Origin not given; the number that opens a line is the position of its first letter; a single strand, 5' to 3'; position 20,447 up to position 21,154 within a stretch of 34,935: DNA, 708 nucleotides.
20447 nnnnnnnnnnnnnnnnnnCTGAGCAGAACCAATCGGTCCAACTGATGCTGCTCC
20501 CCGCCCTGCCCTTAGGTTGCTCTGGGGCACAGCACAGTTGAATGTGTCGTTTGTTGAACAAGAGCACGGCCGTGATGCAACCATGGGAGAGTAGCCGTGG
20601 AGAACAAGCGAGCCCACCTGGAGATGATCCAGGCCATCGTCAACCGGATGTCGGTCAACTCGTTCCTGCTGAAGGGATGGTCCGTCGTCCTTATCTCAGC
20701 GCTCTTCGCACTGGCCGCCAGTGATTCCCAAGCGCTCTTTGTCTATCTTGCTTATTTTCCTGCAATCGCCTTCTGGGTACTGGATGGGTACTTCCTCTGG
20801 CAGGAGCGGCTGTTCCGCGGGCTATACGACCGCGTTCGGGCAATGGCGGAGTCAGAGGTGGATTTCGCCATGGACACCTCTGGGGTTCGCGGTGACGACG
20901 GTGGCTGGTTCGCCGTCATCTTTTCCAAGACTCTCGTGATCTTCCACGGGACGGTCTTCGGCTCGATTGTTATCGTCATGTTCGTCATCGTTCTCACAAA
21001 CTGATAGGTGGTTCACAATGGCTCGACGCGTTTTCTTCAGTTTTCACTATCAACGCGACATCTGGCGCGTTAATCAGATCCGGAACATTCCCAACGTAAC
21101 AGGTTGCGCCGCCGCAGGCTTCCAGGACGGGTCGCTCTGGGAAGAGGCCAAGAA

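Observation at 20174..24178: Cassette 3: three ThsB-type TIR-like genes with a Zn-finger protein, a multi-TM protein, an unknown 226-aa protein and a HEPN protein, but no ThsA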

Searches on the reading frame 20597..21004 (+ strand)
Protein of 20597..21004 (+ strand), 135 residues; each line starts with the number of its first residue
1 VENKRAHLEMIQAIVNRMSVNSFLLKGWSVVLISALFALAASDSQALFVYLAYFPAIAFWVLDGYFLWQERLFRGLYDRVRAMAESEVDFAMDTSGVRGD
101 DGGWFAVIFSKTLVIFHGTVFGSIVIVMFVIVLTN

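Call 3: search_protein_families(library=pfam, proteins=[window:20597-21004:+], max_evalue=1)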
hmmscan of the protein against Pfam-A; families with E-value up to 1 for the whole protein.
window:20597-21004:+ (135 aa): 0 families

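Call 4: search_protein_families(library=padloc, proteins=[window:20597-21004:+], max_evalue=1)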
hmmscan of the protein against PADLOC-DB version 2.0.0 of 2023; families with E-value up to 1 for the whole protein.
window:20597-21004:+ (135 aa): 4 families
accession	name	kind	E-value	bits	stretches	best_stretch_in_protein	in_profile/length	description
PDLC04686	PDC-M50A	-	4.6e-53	177.1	1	1-130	1-131/134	-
PDLC04685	PDC-M50A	-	4.2e-44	147.9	1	2-130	3-128/130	-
PDLC04684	PDC-M50A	-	8.4e-19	66.6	1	8-132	18-140/159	-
PDLC04687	PDC-M50A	-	1.5e-18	65.2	1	4-132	12-141/144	-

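Call 7: search_protein_families(library=ncbifam, proteins=[window:20597-21004:+], max_evalue=1)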
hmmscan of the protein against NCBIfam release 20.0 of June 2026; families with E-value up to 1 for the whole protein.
window:20597-21004:+ (135 aa): 0 families

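Call 24: find_related_loci(query=window:20597-21004:+, collection=genome_contigs, flank=6000)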
Query window:20597-21004:+ (135 aa) in genome_contigs; peptide patterns used: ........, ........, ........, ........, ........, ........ (x = any residue, [..] = any of these).
408 stretches matched a pattern; 225 encode a relative of the query (tblastn E <= 1e-3); the best 80 are kept; 80 distinct loci.
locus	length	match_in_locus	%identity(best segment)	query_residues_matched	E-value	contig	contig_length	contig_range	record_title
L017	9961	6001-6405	90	1-135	4e-80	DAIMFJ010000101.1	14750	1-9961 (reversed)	MAG TPA_asm: Planctomycetota bacterium isolate CTOTU46476 NODE_441_length_14750_cov_4.411092, whole genome shotgun seque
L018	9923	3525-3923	74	1-133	2e-64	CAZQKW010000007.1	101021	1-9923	MAG TPA_asm: uncultured Thermodesulfobacteriota bacterium isolate binchicken_co107_87 genome assembly, contig: NODE_449_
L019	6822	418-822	68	1-135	4e-61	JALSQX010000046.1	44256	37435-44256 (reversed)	MAG: Blastocatellia bacterium isolate 356-308_maxbin2_scaf2bin.121 356-308_scaffold_434_c1, whole genome shotgun sequenc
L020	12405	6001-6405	69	1-135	9e-61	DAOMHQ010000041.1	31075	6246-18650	MAG TPA_asm: bacterium isolate AMR_MDS_4946 NODE_1320_length_31075_cov_7.647905, whole genome shotgun sequence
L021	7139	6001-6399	66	1-133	4e-60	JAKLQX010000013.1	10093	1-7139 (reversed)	MAG: Candidatus Omnitrophota bacterium isolate bin S2.101 k141_67903, whole genome shotgun sequence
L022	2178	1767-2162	68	1-132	4e-60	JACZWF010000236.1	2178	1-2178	MAG: Thaumarchaeota archaeon isolate B1T1B5 B1T1B5_NODE113521, whole genome shotgun sequence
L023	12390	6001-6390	68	1-130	5e-59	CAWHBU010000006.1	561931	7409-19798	MAG: uncultured delta proteobacterium isolate MFD03726.bin.2.155 genome assembly, contig: contig_11712, whole genome sho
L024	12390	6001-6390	66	1-130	3e-58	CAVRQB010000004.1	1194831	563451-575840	MAG: uncultured beta proteobacterium isolate MFD03044.bin.1.57 genome assembly, contig: contig_14661, whole genome shotg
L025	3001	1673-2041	69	1-123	2e-57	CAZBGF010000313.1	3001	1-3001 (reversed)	MAG TPA_asm: uncultured Verrucomicrobiota bacterium isolate binchicken_co181_6 genome assembly, contig: NODE_81164_lengt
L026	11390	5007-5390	67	1-128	3e-57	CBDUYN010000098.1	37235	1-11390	MAG TPA_asm: uncultured bacterium isolate SRR22302374_binner12_Refined_89 genome assembly, contig: ERZ26661914.472, whol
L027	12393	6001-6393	66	1-131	8e-57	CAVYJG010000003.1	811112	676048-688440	MAG: uncultured Acidobacteriota bacterium isolate MFD01476.bin.2.37 genome assembly, contig: contig_16431, whole genome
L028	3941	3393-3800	64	1-135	5e-57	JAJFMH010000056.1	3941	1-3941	MAG: Chlamydiae bacterium isolate OFTM179 OFTM179_55, whole genome shotgun sequence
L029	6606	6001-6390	68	1-130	2e-56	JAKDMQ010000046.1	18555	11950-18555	MAG: Nitrococcus sp. isolate 48_S62 48_S62_NODE_138_length_18555_cov_7.625622, whole genome shotgun sequence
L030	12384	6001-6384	66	1-128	2e-56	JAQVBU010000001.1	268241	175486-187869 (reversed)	MAG: Alphaproteobacteria bacterium isolate STD2_72 NODE_50_length_268241_cov_12.185858_Sandtown_D2, whole genome shotgun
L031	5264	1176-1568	65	1-131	2e-55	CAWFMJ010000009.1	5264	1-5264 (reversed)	MAG: uncultured delta proteobacterium isolate MFD02138.bin.2.69 genome assembly, contig: contig_140755, whole genome sho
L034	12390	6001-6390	66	1-130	2e-54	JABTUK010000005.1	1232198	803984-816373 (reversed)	MAG: Anaerolineales bacterium isolate H5_CFX5 seq005, whole genome shotgun sequence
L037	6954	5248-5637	62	1-130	6e-54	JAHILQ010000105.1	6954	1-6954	MAG: Nitrospinota bacterium isolate KR13_N2.mb.31 KR13_N2.mb.31_k141_144135, whole genome shotgun sequence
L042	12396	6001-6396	58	1-132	2e-52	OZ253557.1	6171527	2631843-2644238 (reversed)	MAG: Alphaproteobacteria bacterium isolate 076c979e-b32e-4df2-94ec-b05dd2327168 genome assembly, chromosome: 1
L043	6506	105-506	60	1-133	7e-52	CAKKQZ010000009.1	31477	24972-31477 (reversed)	Omnitrophica bacterium GWA2_41_15 isolate Hainich-H51-bin231-1 genome assembly, contig: H51-bin231_1_Hain_H51_02um_R1_45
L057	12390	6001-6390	59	1-130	2e-50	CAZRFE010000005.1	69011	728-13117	MAG TPA_asm: uncultured Gammaproteobacteria bacterium isolate SRP263527_co2_174 genome assembly, contig: NODE_240_length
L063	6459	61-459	57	1-133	9e-50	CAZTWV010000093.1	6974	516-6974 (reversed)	MAG TPA_asm: uncultured Anaerolineales bacterium isolate SRP141376_co3_323 genome assembly, contig: NODE_28673_length_69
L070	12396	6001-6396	55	1-132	2e-48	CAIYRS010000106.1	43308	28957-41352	MAG: uncultured Methylococcaceae bacterium isolate KTt_bin-0593 genome assembly, contig: bin-0593:106/117, whole genome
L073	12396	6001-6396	57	1-132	3e-48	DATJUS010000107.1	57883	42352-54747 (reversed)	MAG TPA_asm: Rhizomicrobium sp. isolate SMAG_U15052 k141_4568803, whole genome shotgun sequence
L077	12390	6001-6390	60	2-130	3e-47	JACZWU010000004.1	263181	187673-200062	MAG: Candidatus Zixiibacteriota bacterium isolate B21T1B10 B21T1B10_NODE11, whole genome shotgun sequence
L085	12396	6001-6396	53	2-132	5e-46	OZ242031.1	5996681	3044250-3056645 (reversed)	MAG: Candidatus Rariloculaceae bacterium isolate a5421204-da08-4551-a270-5214cadbb2a1 genome assembly, chromosome: 1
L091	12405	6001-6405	59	1-134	1e-45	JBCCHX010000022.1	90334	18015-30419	MAG: Cyanobacteria bacterium P01_B01_bin.77 k141_158834_length_90334_cov_24.3393, whole genome shotgun sequence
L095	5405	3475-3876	52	1-133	1e-44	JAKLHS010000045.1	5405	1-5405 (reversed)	MAG: Caldiserica bacterium isolate RA.bin69 RA.bin69_45, whole genome shotgun sequence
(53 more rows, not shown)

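Call 42: search_protein_families(library=pfam, proteins=[L026:5439-6137:+, L034:6464-7081:+, L037:5687-6061:+, L042:6864-8117:+, L043:516-929:+, L057:6527-7471:+, L070:6473-7708:+, L077:6628-7215:+, L091:6482-7648:+, L095:3881-4498:+], max_evalue=0.01)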
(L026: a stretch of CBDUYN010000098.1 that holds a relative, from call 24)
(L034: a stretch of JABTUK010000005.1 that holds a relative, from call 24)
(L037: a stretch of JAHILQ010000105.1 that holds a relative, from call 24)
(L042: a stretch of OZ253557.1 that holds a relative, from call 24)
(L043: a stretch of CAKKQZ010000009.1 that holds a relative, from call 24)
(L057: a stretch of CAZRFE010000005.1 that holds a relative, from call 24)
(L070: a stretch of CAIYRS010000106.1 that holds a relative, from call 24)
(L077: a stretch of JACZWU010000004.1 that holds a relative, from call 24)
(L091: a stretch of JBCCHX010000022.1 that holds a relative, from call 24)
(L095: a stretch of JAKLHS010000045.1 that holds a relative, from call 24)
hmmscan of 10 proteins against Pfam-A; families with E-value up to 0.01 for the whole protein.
L026:5439-6137:+ (232 aa): 2 families
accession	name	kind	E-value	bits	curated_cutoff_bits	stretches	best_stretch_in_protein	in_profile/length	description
PF18180.6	LD_cluster3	-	2.9e-17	63.4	25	1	62-191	23-152/170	SLOG cluster3 family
PF18163.6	LD_cluster2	-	2.5e-06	27.7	25.3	1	114-188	131-201/264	SLOG cluster2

L034:6464-7081:+ (205 aa): 4 families
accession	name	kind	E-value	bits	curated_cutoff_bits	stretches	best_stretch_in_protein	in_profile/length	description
PF13676.11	TIR_2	-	3.3e-23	82.9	28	1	5-111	1-111/122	TIR domain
PF01582.25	TIR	-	0.0027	18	21.3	1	13-74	14-76/179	TIR domain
PF08937.16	ThsB_TIR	-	0.0034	18.2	21.2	1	44-93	49-95/100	Thoeris protein ThsB, TIR-like domain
PF11875.14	DnaJ-like_C11_C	-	0.0037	17.5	27.1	1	141-204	64-132/132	DnaJ-like protein C11, C-terminal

L037:5687-6061:+ (124 aa): 2 families
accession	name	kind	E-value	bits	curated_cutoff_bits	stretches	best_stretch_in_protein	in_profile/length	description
PF08937.16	ThsB_TIR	-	1.3e-05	26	21.2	1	7-93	1-92/100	Thoeris protein ThsB, TIR-like domain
PF13676.11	TIR_2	-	0.0012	19.8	28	1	32-89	24-84/122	TIR domain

L042:6864-8117:+ (417 aa): 1 family
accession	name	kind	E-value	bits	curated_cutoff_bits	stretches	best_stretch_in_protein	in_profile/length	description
PF13676.11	TIR_2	-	5.5e-12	46.7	28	1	153-232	2-83/122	TIR domain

L043:516-929:+ (137 aa): 1 family
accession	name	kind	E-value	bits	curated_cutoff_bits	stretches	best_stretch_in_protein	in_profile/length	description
PF08937.16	ThsB_TIR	-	1.2e-08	35.7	21.2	1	10-89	1-85/100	Thoeris protein ThsB, TIR-like domain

L057:6527-7471:+ (314 aa): 4 families
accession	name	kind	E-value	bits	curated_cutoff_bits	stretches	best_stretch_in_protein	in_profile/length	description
PF13676.11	TIR_2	-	6.3e-29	101.4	28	1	5-127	1-121/122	TIR domain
PF01582.25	TIR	-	2.7e-12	47.3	21.3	1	5-101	4-100/179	TIR domain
PF08357.16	SEFIR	-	3e-07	31.2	23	1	3-68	1-70/150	SEFIR domain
PF08937.16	ThsB_TIR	-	2.9e-05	24.8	21.2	1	6-98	1-96/100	Thoeris protein ThsB, TIR-like domain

L070:6473-7708:+ (411 aa): 1 family
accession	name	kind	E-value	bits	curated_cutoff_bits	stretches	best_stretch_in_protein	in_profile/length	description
PF10137.14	CAP12-PCTIR_TIR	-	4.8e-29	101.2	24.7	1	5-125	1-117/119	CAP12/Pycsar effector protein, TIR domain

L077:6628-7215:+ (195 aa): 0 families

L091:6482-7648:+ (388 aa): 3 families
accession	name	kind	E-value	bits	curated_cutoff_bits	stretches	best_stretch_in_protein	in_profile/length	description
PF13676.11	TIR_2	-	2.8e-12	47.6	28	1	138-215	1-77/122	TIR domain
PF01582.25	TIR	-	1.3e-05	25.5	21.3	1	137-215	3-82/179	TIR domain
PF08937.16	ThsB_TIR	-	0.0017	19.2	21.2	1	139-225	1-95/100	Thoeris protein ThsB, TIR-like domain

L095:3881-4498:+ (205 aa): 2 families
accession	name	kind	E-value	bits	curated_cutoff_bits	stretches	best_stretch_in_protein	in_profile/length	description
PF08937.16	ThsB_TIR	-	1.2e-13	51.8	21.2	1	9-100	1-86/100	Thoeris protein ThsB, TIR-like domain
PF13676.11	TIR_2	-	2.5e-05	25.2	28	1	9-94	2-80/122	TIR domain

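Call 46: search_protein_families(library=pfam, alignment_id=A2, max_evalue=10)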
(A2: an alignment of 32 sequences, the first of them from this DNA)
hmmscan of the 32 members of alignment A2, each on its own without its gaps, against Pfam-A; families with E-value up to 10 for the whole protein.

A. member 1, seq(135 aa): 0 families

B. families by the number of members that match (of 32 scanned): 16 families
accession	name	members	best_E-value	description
PF10028.14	DUF2270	2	0.027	Predicted integral membrane protein (DUF2270)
PF11683.13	DUF3278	2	0.061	Protein of unknown function (DUF3278)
PF01452.22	Rota_NSP4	2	0.065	Rotavirus non structural protein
PF12291.15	DUF3623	1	0.0073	Protein of unknown function (DUF3623)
PF24838.2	8xMP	1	0.016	Octameric membrane protein family (8xMP)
PF11804.13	DUF3325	1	0.022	Protein of unknown function (DUF3325)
PF00957.27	Synaptobrevin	1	0.036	Synaptobrevin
PF08499.17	PDEase_I_N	1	0.04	3'5'-cyclic nucleotide phosphodiesterase N-terminal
PF20385.3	DUF6680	1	0.074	Family of unknown function (DUF6680)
PF15522.11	Ntox14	1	0.13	Novel toxin 14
PF21341.3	TRAF2_zf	1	0.15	TRAF2, second zinc finger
PF10883.13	DUF2681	1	0.17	Protein of unknown function (DUF2681)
PF11412.14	DsbD_N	1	0.18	Thiol:disulfide interchange protein DsbD, N-terminal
PF00163.24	Ribosomal_S4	1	0.25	Ribosomal protein S4/S9 N-terminal domain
PF05814.16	Ac76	1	0.52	Orf76 (Ac76)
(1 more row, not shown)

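Call 48: search_solved_structures(query=A2, max_evalue=10)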
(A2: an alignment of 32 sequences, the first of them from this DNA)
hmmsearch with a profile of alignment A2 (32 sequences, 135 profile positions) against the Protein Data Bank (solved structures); distinct sequences matched with E-value up to 10: 0.

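Call 49: search_dna_similar(query=window:20597-21004:+, collection=plasmids, mode=protein, max_evalue=0.01, max_rows=30)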
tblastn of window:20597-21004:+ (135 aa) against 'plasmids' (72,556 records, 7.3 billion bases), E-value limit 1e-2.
Records with a match: 143; places in all: 145; records where one place covers at least 80% of the query: 107.
Best place of each record, by identity: <60% 143.
By first word of the organism name: Klebsiella 40; Escherichia 36; Campylobacter 10; Lactiplantibacillus 5; Priestia 3; Enterobacter 3; Levilactobacillus 3; Streptomyces 2; Rhodococcus 2; Shigella 2; and 30 more.
By predicted mobility (MOB-suite, as given by PLSDB): conjugative 84; non-mobilizable 37; mobilizable 22.
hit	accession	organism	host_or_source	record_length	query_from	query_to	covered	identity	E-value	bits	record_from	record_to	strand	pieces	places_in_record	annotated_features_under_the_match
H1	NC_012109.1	Desulforapulum autotrophicum HRM2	-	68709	1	130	96%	53.8%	1e-41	153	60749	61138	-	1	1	hypothetical protein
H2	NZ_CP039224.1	Piscirickettsia salmonis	Salmo salar,cell culture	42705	1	121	90%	53.7%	2e-37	140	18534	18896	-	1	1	IS30 family transposase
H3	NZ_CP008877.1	Terribacillus goriensis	Cryptomeria japonica var. sinensis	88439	2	127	93%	46.5%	8e-32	125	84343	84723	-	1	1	hypothetical protein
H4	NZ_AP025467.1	Vibrio chagasii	-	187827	1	117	87%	49.6%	1e-24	104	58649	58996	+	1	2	hypothetical protein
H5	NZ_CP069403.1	Priestia megaterium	Homo sapiens,Pure culture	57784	1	117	87%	49.2%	2e-27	112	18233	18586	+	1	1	hypothetical protein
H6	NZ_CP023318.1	Priestia megaterium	Plant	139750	2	130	96%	43.8%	4e-31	123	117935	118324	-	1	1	hypothetical protein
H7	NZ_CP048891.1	Priestia megaterium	culture,agricultural soil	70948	1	117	87%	47.5%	9e-24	102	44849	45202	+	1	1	hypothetical protein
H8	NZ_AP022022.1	Klebsiella sp. WP3-S18-ESBL-05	-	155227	1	132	98%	41.7%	3e-27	112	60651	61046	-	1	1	hypothetical protein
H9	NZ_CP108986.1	Streptomyces sp. NBC_00724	-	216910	2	130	96%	41.9%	1e-17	84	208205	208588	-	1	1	hypothetical protein | HIT domain-containing protein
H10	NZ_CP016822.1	Rhodococcus sp. p52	oil-polluted soil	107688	1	134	99%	38.1%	3e-18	86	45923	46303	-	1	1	hypothetical protein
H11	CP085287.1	Acinetobacter haemolyticus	single cell,water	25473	4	129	93%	39.2%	1e-10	65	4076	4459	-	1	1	hypothetical protein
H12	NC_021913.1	Halorhabdus tiamatea SARL4B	-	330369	2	135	99%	36.0%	7e-19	88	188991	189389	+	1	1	hypothetical protein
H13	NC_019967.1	Natrinema pellirubrum DSM 15624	-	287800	8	121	84%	38.6%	8e-17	82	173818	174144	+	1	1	none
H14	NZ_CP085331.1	Haladaptatus salinisoli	cell culture,saline soil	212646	7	130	92%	34.1%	4e-14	75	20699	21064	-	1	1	hypothetical protein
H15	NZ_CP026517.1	Deinococcus sp. NW-56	whole organism,water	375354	2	120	88%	35.3%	3e-16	81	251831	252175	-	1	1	hypothetical protein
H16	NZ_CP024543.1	Klebsiella pneumoniae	Homo sapiens,urine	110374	1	126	93%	33.1%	6e-13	71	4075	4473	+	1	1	hypothetical protein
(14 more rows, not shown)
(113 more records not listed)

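Call 50: get_annotated_region(hit=H16, flank=3000)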
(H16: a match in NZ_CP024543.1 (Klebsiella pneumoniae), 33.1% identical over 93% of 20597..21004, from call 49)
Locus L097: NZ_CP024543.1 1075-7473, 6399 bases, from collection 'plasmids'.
description: Klebsiella pneumoniae strain INF042 isolate INF042 plasmid unnamed1, complete sequence
organism: Klebsiella pneumoniae (NCBI taxid 573)
taxonomy: Bacteria; Pseudomonadota; Gammaproteobacteria; Enterobacterales; Enterobacteriaceae; Klebsiella; Klebsiella pneumoniae
host: -; source: Homo sapiens,urine; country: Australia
typing (MOB-suite, as given by PLSDB): conjugative; replicon IncFIA,IncFII,rep_cluster_2183; relaxase MOBF,MOBF; mating-pair formation MPF_F
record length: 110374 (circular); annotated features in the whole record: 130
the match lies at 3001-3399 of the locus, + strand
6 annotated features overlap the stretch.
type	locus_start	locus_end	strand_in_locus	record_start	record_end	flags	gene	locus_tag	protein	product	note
CDS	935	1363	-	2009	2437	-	-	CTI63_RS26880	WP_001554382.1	GFA family protein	-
CDS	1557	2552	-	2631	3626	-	-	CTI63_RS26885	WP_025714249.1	IS110 family transposase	-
CDS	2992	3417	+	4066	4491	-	-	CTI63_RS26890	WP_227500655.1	hypothetical protein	-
CDS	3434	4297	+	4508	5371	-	-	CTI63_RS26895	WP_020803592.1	toll/interleukin-1 receptor domain-containing protein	-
CDS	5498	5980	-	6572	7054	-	-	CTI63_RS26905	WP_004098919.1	GNAT family N-acetyltransferase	-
CDS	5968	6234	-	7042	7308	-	-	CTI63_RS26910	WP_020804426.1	DUF1778 domain-containing protein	-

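Call 51: get_annotated_region(hit=H6, flank=3000)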
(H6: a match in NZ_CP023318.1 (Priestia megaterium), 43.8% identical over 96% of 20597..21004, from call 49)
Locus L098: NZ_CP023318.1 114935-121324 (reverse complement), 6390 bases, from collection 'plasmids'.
description: Priestia megaterium strain A plasmid p1, complete sequence
organism: Priestia megaterium (NCBI taxid 1404)
taxonomy: Bacteria; Bacillota; Bacilli; Bacillales; Bacillaceae; Priestia; Priestia megaterium
host: -; source: Plant; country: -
typing (MOB-suite, as given by PLSDB): mobilizable; replicon rep_cluster_385; relaxase MOBP
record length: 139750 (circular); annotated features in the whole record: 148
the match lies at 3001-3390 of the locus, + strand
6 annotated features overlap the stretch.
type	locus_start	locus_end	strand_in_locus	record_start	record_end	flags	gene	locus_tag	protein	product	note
CDS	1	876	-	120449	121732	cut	-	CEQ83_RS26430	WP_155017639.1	hypothetical protein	-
CDS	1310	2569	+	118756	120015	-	dcm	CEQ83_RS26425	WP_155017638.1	DNA (cytosine-5-)-methyltransferase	GO:0006304 - DNA modification [Evidence IEA]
CDS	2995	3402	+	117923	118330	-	-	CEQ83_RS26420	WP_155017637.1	hypothetical protein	-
CDS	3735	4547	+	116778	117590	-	-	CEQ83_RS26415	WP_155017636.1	toll/interleukin-1 receptor domain-containing protein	-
CDS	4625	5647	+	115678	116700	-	-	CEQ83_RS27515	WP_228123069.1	TIR domain-containing protein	GO:0007165 - signal transduction [Evidence IEA]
CDS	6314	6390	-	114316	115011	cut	-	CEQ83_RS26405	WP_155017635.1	hypothetical protein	-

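Call 52: get_annotated_region(hit=H9, flank=3000)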
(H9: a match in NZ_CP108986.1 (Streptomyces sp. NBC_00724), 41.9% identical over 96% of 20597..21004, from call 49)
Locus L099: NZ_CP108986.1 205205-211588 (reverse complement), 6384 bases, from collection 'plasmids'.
description: Streptomyces sp. NBC_00724 plasmid unnamed1, complete sequence
organism: Streptomyces sp. NBC_00724 (NCBI taxid 2975812)
taxonomy: Bacteria; Actinomycetota; Actinomycetes; Kitasatosporales; Streptomycetaceae; Streptomyces; Streptomyces sp. NBC 00724
host: -; source: -; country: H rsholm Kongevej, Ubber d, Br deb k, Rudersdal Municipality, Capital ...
typing (MOB-suite, as given by PLSDB): non-mobilizable
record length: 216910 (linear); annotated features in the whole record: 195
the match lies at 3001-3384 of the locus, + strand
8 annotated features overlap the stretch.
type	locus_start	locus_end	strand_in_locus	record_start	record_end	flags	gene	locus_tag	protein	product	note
CDS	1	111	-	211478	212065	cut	-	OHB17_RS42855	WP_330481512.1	Imm21 family immunity protein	-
CDS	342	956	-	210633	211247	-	-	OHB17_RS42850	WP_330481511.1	hypothetical protein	-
CDS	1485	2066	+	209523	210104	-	-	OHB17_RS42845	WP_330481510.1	hypothetical protein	-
CDS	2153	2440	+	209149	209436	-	-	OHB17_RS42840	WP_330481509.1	hypothetical protein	-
CDS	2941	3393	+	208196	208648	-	-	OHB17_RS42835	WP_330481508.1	hypothetical protein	-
CDS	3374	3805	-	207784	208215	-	-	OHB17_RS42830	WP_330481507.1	HIT domain-containing protein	-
CDS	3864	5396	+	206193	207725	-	-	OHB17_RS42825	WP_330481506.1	toll/interleukin-1 receptor domain-containing protein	GO:0007165 - signal transduction [Evidence IEA]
CDS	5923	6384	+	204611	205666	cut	-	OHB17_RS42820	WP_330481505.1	hypothetical protein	-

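Call 53: get_annotated_region(hit=H1, flank=2500)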
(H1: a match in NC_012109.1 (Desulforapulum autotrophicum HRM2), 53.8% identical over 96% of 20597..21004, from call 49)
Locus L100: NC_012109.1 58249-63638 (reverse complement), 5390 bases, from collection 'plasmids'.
description: Desulforapulum autotrophicum HRM2 plasmid pHRM2a, complete sequence
organism: Desulforapulum autotrophicum HRM2 (NCBI taxid 177437)
taxonomy: Bacteria; Thermodesulfobacteriota; Desulfobacteria; Desulfobacterales; Desulfobacteraceae; Desulforapulum; Desulforapulum autotrophicum; Desulforapulum autotrophicum HRM2
host: -; source: -; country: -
typing (MOB-suite, as given by PLSDB): mobilizable; replicon rep_cluster_1872; relaxase MOBQ
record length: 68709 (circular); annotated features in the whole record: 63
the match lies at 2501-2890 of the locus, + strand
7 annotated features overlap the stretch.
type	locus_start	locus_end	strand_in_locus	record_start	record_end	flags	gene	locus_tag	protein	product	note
CDS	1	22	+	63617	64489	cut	-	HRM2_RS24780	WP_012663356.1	exonuclease domain-containing protein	-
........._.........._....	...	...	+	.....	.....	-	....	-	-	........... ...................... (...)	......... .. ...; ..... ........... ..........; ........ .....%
predicted_resistance_gene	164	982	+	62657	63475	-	lnu(F)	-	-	lincosamide nucleotidyltransferase Lnu(F)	predicted by amrfinderplus; class LINCOSAMIDE; identity 99.27%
CDS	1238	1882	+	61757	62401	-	-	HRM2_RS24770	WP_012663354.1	hypothetical protein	-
CDS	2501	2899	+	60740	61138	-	-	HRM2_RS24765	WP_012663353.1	hypothetical protein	-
CDS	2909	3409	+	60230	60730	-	-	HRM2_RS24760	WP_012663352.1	TIR domain-containing protein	-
CDS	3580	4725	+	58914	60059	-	-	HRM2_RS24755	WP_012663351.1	HEAT repeat domain-containing protein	-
